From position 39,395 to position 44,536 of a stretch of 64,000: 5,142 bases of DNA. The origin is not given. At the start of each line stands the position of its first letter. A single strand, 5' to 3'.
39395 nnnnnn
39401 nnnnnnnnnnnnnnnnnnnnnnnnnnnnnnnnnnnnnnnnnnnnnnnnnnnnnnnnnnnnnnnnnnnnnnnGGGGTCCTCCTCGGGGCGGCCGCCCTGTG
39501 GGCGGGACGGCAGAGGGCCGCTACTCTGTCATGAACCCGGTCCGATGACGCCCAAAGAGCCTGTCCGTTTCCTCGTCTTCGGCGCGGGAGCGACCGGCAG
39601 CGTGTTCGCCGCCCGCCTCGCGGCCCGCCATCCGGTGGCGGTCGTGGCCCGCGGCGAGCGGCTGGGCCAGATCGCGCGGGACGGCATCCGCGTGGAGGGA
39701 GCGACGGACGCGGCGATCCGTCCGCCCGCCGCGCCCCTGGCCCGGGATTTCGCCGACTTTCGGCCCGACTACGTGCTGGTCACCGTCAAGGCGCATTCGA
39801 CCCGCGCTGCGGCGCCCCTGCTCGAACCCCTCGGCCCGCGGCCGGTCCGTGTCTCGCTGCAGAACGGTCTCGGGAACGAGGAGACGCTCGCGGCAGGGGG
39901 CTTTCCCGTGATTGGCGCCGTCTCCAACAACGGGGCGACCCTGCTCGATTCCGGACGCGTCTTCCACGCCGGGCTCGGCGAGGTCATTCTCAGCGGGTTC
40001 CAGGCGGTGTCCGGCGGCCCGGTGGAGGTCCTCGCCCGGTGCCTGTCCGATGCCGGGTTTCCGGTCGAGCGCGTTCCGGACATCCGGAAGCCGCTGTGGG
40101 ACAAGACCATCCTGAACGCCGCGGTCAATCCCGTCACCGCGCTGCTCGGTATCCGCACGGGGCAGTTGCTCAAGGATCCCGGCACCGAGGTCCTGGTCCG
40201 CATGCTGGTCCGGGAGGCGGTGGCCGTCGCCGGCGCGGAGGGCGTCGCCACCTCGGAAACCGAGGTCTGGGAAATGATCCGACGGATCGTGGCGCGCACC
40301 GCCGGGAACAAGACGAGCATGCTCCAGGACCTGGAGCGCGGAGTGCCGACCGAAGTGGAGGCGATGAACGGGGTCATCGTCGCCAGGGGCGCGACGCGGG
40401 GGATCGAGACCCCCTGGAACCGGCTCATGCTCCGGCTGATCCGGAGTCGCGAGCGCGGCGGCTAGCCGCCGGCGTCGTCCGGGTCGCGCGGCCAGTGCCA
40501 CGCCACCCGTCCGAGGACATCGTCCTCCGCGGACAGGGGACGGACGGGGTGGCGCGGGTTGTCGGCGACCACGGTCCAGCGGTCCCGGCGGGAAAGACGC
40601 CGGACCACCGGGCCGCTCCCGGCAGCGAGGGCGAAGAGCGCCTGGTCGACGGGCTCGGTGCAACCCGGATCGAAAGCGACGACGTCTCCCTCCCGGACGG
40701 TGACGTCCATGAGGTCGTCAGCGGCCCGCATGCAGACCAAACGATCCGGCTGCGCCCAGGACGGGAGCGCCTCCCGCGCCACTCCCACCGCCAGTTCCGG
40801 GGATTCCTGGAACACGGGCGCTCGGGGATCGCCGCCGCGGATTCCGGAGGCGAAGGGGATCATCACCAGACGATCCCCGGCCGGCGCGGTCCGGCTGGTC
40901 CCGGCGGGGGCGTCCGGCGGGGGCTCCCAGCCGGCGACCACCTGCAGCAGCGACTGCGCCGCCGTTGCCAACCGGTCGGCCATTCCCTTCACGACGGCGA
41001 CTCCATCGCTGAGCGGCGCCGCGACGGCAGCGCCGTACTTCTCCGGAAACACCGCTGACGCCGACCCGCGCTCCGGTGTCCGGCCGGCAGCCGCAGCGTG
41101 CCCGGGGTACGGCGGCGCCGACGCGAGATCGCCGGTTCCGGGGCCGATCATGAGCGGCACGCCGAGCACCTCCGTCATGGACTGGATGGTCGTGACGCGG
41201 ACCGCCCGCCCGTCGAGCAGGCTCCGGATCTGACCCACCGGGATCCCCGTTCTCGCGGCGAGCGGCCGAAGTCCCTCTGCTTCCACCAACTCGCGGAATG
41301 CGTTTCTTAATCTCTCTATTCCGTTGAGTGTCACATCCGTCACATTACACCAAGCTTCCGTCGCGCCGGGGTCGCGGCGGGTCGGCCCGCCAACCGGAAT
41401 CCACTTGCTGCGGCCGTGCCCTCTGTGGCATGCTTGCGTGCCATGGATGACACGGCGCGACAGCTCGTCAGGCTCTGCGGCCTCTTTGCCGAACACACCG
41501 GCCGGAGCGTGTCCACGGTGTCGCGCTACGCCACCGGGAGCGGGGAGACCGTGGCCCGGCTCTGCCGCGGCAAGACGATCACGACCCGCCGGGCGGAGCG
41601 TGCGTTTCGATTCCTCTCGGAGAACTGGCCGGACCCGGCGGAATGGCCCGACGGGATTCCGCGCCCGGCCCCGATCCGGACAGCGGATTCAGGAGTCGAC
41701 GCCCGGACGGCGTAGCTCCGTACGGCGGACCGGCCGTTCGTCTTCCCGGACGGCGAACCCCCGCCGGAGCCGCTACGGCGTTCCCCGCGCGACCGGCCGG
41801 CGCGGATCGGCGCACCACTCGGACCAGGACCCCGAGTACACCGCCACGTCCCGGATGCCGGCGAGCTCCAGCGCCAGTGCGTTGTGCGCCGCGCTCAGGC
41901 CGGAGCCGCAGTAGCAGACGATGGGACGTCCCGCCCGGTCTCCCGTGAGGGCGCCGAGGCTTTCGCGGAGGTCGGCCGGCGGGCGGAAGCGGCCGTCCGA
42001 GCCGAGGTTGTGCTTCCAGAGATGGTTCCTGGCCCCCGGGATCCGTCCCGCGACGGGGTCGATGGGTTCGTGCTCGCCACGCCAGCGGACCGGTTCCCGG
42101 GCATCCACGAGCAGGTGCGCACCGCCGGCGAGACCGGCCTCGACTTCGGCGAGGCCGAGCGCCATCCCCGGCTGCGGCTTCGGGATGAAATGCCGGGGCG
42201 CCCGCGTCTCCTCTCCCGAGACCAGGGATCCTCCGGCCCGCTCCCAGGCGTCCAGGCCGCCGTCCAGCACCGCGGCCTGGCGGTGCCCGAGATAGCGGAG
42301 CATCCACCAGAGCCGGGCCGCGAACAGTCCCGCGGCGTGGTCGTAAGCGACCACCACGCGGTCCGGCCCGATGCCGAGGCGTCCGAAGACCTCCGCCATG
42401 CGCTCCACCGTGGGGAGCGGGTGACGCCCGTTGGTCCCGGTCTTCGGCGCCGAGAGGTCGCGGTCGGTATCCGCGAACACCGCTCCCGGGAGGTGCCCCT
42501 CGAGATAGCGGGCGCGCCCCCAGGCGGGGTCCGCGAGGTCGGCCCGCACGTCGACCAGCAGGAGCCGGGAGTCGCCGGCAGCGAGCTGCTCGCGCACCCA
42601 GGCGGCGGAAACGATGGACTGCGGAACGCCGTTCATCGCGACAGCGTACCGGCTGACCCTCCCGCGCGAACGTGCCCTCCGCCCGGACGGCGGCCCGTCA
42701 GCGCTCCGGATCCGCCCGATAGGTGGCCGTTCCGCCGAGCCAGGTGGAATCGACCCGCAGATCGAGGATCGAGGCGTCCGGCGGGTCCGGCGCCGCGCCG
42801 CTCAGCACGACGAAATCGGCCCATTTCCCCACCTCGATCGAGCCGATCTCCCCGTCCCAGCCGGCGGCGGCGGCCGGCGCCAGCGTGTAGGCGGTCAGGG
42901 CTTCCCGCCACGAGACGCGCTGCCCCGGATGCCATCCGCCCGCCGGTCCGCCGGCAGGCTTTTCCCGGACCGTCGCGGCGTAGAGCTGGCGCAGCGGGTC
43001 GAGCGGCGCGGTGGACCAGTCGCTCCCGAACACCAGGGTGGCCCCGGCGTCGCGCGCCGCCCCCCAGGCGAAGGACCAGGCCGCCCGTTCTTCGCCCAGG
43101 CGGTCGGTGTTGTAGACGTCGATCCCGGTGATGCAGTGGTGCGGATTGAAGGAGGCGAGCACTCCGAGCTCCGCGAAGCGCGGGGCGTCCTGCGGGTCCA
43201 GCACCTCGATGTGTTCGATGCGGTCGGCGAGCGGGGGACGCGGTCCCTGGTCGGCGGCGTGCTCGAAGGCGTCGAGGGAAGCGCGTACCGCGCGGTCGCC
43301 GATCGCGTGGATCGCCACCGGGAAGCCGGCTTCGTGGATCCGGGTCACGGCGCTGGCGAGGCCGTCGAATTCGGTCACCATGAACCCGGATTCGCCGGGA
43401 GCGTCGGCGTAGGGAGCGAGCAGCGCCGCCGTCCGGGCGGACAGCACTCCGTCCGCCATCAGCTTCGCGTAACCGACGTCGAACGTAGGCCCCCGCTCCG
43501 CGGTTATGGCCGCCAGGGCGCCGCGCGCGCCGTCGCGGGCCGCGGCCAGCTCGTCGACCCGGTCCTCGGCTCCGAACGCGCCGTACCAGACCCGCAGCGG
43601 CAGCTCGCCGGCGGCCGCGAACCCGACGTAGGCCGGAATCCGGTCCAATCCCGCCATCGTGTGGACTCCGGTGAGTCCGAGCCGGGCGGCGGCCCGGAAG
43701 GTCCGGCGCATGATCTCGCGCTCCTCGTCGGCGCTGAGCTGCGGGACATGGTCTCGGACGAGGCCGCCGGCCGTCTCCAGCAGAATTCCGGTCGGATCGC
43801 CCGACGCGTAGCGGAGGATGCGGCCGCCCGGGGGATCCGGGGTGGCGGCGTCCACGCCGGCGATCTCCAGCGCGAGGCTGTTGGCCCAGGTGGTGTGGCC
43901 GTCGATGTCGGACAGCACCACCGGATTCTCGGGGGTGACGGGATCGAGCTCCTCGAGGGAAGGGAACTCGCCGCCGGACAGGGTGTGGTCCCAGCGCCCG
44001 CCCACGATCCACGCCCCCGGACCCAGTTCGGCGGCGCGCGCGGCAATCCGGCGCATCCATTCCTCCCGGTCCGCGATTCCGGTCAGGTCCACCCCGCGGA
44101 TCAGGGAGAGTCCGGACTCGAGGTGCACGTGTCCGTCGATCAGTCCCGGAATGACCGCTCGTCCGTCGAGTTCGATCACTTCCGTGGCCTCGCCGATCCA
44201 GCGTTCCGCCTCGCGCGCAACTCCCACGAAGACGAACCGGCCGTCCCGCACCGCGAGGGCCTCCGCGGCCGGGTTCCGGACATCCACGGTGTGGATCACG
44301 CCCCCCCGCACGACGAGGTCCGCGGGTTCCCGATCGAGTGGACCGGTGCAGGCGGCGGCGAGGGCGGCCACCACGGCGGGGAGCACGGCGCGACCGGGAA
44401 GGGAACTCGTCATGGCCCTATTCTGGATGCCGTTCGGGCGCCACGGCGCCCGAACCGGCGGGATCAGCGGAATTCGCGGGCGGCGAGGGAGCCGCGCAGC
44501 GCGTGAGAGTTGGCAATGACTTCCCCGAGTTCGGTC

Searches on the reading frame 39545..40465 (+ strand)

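Call 23: search_protein_families(library=pfam, proteins=[window:39545-40465:+], max_evalue=0.00001)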
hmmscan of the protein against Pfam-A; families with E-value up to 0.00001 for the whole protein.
window:39545-40465:+ (306 aa): 2 families
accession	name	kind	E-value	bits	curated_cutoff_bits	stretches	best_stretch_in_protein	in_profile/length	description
PF08546.17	ApbA_C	-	3.8e-37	127.8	22.7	1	179-302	1-124/125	Ketopantoate reductase PanE/ApbA C terminal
PF02558.23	ApbA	-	5.6e-25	88.2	22.2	1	10-150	2-146/150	Ketopantoate reductase PanE/ApbA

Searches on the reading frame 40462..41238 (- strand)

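Call 23: search_protein_families(library=pfam, proteins=[window:40462-41238:-], max_evalue=0.00001)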
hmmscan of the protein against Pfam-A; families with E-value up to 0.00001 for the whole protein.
window:40462-41238:- (258 aa): 1 family
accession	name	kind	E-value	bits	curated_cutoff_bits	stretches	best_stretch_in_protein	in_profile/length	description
PF00717.28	Peptidase_S24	-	2.2e-06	27.8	23.3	1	160-245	27-115/116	Peptidase S24-like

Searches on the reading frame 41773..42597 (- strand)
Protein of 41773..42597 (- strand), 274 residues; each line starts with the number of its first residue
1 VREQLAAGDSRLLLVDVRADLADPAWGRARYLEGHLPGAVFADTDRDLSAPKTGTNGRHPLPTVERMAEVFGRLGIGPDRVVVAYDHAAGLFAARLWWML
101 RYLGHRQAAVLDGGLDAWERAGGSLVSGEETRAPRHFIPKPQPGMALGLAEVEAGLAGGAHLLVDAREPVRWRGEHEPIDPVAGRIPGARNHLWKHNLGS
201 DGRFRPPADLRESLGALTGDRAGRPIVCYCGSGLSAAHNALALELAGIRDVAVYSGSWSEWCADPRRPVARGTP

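Call 23: search_protein_families(library=pfam, proteins=[window:41773-42597:-], max_evalue=0.00001)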
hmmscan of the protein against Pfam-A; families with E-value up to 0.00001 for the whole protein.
window:41773-42597:- (274 aa): 1 family
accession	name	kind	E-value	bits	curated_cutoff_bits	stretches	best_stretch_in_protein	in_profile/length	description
PF00581.25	Rhodanese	-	1.9e-30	105.7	22.2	2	150-263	3-101/102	Rhodanese-like domain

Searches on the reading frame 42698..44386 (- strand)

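Call 23: search_protein_families(library=pfam, proteins=[window:42698-44386:-], max_evalue=0.00001)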
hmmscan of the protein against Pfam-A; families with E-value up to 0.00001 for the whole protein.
window:42698-44386:- (562 aa): 2 families
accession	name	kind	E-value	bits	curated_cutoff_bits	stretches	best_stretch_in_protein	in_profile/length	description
PF07969.17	Amidohydro_3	-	3.5e-96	324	29.7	1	69-556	1-472/472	Amidohydrolase family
PF01979.26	Amidohydro_1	-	3.9e-17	63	25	1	338-552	132-342/345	Amidohydrolase family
